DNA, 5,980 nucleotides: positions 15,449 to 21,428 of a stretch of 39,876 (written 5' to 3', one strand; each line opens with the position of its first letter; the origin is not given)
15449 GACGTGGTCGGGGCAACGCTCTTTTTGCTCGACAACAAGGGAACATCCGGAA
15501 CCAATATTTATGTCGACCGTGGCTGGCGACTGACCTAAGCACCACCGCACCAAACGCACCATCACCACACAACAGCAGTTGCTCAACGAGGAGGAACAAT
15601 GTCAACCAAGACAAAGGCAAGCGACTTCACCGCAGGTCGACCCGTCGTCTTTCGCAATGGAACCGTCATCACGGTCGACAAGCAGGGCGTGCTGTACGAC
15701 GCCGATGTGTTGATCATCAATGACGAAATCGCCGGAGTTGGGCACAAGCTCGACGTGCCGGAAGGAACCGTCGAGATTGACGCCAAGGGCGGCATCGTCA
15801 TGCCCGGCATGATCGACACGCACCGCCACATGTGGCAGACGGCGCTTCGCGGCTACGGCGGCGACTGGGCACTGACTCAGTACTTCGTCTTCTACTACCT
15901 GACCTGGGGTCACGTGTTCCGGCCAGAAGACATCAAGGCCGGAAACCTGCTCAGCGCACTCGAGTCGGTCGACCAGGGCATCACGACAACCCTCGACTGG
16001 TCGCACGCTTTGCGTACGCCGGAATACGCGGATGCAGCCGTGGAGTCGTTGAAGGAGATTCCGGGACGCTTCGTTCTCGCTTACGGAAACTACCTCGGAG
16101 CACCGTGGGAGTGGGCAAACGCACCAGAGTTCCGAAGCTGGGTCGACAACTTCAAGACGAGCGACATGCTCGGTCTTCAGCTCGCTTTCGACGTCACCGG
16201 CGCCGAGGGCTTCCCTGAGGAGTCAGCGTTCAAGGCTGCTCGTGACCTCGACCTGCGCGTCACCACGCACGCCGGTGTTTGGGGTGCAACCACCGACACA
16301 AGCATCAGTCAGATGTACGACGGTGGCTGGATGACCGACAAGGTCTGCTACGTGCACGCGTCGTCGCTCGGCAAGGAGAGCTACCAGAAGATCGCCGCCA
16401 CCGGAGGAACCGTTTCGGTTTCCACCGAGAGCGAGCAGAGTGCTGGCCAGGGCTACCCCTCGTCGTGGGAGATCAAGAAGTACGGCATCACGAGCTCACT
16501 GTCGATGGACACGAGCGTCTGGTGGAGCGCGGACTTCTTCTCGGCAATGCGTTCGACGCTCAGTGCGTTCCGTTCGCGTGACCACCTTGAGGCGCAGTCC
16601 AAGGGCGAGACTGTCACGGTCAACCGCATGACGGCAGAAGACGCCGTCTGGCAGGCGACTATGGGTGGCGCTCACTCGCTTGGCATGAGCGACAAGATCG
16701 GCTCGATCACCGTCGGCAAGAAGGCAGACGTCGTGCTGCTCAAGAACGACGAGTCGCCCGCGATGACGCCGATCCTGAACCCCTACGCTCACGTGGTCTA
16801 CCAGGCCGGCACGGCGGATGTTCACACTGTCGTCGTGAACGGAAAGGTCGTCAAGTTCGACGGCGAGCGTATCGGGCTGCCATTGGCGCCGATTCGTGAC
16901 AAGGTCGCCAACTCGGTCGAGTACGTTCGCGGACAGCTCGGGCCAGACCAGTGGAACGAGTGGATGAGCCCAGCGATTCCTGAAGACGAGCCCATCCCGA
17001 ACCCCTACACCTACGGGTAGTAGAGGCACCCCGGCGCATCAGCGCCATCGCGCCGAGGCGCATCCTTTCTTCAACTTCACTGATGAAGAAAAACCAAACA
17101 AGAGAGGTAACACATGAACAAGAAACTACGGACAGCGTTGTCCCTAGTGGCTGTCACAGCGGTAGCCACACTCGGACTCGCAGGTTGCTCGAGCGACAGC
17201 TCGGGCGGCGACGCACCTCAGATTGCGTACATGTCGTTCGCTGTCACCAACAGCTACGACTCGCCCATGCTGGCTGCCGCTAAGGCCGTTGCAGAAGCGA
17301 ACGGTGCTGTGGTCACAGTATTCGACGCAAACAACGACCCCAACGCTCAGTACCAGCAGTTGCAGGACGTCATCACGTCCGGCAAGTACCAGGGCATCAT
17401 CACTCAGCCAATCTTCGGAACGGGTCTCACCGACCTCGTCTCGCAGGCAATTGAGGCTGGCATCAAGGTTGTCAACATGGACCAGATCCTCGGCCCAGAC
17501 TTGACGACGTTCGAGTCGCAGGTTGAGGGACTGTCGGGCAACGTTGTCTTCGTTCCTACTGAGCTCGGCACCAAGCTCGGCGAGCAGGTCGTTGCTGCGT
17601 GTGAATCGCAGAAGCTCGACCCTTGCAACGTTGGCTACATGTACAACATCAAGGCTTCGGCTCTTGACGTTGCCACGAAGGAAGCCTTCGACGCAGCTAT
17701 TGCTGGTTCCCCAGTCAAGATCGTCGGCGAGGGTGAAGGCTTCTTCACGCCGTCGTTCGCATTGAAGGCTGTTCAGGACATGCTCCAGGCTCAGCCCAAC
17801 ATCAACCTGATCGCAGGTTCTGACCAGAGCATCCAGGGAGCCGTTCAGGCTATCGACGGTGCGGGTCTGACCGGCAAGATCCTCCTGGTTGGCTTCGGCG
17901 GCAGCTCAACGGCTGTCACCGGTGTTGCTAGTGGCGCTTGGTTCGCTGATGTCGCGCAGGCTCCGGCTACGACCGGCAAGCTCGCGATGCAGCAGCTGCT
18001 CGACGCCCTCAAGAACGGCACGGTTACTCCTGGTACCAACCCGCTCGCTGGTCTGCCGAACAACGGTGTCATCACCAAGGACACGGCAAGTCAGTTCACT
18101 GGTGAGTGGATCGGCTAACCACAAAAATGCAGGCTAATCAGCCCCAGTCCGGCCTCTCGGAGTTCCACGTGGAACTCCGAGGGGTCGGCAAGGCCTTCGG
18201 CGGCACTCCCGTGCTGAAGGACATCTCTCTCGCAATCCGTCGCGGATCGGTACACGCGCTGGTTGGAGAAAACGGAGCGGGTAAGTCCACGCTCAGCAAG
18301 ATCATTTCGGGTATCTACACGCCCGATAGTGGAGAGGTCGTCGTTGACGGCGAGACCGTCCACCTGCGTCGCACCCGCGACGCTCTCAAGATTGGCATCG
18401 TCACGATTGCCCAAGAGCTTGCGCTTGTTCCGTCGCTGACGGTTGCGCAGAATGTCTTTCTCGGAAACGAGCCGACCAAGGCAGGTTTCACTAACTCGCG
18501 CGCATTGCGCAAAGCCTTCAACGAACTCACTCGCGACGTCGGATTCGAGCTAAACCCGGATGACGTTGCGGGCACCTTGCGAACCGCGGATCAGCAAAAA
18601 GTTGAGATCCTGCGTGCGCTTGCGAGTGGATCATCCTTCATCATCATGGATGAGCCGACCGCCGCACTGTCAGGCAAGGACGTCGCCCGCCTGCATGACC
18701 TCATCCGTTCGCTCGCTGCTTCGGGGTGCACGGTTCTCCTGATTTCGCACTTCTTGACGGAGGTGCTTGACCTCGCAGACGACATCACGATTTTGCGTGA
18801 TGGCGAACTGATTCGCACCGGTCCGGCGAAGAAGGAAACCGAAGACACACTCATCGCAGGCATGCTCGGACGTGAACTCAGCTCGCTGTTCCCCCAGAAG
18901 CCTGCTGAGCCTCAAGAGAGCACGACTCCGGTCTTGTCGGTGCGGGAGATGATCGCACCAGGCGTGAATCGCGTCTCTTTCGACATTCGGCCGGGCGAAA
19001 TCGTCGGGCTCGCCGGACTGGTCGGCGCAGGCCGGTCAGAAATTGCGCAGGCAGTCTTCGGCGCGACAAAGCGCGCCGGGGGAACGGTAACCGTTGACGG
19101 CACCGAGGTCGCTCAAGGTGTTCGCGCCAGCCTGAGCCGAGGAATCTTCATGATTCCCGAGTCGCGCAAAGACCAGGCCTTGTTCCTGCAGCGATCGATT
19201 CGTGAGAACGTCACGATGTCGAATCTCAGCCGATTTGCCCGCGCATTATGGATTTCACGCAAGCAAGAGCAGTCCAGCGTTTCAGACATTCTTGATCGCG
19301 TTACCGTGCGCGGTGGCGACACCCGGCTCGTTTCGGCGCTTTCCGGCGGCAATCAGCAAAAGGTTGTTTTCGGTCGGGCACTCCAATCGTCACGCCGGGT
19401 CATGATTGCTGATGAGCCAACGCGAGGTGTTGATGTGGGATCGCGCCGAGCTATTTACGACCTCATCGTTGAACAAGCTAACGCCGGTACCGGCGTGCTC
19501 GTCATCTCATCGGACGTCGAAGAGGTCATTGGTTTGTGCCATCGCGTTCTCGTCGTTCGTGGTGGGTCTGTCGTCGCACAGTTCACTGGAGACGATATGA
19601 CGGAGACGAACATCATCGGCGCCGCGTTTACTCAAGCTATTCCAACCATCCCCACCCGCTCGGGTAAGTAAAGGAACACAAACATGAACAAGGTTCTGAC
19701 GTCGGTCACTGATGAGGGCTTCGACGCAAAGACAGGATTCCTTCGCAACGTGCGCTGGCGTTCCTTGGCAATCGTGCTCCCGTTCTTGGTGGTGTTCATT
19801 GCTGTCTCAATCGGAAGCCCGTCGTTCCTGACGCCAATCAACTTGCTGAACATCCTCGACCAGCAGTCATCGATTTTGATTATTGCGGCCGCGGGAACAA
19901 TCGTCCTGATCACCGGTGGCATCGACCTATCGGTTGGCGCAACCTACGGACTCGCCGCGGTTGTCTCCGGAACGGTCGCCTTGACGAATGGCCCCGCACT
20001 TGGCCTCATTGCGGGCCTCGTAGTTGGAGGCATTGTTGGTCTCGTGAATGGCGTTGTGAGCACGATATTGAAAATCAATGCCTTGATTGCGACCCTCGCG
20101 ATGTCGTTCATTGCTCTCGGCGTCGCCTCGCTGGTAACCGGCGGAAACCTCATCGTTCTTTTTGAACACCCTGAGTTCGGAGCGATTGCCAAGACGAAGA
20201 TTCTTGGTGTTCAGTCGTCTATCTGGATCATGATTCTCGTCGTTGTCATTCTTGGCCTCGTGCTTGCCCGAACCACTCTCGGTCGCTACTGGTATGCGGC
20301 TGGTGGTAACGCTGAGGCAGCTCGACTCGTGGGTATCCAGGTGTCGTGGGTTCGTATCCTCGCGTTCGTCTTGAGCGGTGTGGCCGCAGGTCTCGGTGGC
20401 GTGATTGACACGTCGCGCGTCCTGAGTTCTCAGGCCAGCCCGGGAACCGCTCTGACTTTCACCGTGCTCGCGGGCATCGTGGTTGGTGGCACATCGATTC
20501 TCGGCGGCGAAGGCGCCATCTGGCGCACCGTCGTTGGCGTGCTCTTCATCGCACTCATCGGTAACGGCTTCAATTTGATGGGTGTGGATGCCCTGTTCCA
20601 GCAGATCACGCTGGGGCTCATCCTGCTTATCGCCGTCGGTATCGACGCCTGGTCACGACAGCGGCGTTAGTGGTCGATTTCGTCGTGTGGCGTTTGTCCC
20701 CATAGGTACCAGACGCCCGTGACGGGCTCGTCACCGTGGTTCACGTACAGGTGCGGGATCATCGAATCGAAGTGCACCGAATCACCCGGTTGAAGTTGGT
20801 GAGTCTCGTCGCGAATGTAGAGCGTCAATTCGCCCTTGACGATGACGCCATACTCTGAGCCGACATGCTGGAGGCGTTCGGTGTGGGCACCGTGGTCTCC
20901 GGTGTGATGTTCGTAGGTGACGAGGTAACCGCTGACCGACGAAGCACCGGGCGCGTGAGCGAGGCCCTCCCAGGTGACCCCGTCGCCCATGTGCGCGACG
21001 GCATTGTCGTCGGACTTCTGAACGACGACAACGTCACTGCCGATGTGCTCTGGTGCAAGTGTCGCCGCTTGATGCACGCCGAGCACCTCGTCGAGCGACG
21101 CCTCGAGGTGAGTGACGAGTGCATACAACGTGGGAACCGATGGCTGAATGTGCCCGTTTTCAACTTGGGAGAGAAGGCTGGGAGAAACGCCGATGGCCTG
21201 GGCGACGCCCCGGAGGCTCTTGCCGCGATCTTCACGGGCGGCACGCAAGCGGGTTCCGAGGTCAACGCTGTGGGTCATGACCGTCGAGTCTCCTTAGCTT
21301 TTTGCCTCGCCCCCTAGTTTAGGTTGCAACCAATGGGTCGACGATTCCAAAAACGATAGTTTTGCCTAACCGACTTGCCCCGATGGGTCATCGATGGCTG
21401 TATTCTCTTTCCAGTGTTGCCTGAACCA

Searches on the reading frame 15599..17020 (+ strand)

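Call 17: search_protein_families(library=pfam, proteins=[window:15599-17020:+], max_evalue=0.00001)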
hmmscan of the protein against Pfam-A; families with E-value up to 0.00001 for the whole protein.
window:15599-17020:+ (473 aa): 2 families
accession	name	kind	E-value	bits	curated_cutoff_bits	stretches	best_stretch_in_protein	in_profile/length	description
PF01979.26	Amidohydro_1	-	1.4e-24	87.5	25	1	66-418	1-345/345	Amidohydrolase family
PF07969.17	Amidohydro_3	-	2.8e-14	53.9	29.7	1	201-418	255-471/472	Amidohydrolase family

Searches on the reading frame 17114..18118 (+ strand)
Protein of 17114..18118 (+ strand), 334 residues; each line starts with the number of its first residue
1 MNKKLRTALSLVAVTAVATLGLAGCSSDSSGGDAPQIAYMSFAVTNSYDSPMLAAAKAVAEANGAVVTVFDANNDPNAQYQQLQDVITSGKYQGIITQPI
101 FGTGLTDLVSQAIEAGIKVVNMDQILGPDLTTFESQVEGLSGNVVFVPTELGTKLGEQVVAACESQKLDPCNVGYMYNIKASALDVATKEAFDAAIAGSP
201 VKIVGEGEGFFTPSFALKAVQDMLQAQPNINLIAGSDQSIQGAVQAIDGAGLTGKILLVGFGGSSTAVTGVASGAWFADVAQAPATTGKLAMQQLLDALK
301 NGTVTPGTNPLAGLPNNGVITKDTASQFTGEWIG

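Call 17: search_protein_families(library=pfam, proteins=[window:17114-18118:+], max_evalue=0.00001)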
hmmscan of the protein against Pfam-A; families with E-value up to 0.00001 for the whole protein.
window:17114-18118:+ (334 aa): 2 families
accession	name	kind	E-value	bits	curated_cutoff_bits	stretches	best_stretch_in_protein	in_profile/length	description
PF13407.12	Peripla_BP_4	-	1.2e-36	127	35.1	1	37-301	1-256/258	Periplasmic binding protein domain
PF13377.12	Peripla_BP_3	-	5.3e-06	27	26.5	0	218-305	67-151/167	Periplasmic binding protein-like domain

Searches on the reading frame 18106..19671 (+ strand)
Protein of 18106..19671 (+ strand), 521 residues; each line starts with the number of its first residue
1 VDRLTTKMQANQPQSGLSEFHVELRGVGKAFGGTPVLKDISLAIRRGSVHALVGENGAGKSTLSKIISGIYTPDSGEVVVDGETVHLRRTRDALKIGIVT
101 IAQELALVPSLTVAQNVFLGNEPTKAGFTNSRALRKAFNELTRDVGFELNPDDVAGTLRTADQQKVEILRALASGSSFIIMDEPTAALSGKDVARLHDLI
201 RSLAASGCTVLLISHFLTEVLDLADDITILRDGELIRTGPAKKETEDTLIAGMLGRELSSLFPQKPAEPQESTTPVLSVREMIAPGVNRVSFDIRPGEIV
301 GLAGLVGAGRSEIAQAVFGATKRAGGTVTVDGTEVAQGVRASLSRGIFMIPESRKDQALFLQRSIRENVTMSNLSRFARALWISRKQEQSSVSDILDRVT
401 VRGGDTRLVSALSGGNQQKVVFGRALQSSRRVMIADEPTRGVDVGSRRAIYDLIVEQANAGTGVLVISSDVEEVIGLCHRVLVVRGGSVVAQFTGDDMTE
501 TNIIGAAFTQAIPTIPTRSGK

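Call 17: search_protein_families(library=pfam, proteins=[window:18106-19671:+], max_evalue=0.00001)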
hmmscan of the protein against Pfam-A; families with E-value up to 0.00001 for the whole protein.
window:18106-19671:+ (521 aa): 2 families
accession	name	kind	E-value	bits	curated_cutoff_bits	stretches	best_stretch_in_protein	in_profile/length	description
PF00005.33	ABC_tran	-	3.6e-53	180.3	25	2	37-186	1-137/137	ABC transporter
PF13304.12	AAA_21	-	1.1e-06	29.3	27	0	49-70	1-22/304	AAA domain, putative AbiEii toxin, Type IV TA system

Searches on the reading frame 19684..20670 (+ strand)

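Call 17: search_protein_families(library=pfam, proteins=[window:19684-20670:+], max_evalue=0.00001)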
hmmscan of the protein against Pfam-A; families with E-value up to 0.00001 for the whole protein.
window:19684-20670:+ (328 aa): 1 family
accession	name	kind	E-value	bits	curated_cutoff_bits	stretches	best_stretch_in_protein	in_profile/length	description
PF02653.21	BPD_transp_2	-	1.4e-32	113.3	26.8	1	54-317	2-268/269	Branched-chain amino acid transport system / permease component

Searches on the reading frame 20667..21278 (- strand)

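Call 18: search_protein_families(library=pfam, proteins=[window:20667-21278:-], max_evalue=0.00001)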
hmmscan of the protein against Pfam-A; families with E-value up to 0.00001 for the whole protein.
window:20667-21278:- (203 aa): 4 families
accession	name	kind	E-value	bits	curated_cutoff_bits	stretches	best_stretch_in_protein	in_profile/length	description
PF13560.12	HTH_31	-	2e-14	54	27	1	6-65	1-61/64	Helix-turn-helix domain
PF07883.17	Cupin_2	-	3.3e-14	52.8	27.2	1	130-190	8-68/70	Cupin domain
PF01381.28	HTH_3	-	2e-12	47.4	23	1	11-64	1-54/55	Helix-turn-helix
PF12844.13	HTH_19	-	3.3e-06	27.4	30.2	1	8-65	1-58/64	Helix-turn-helix domain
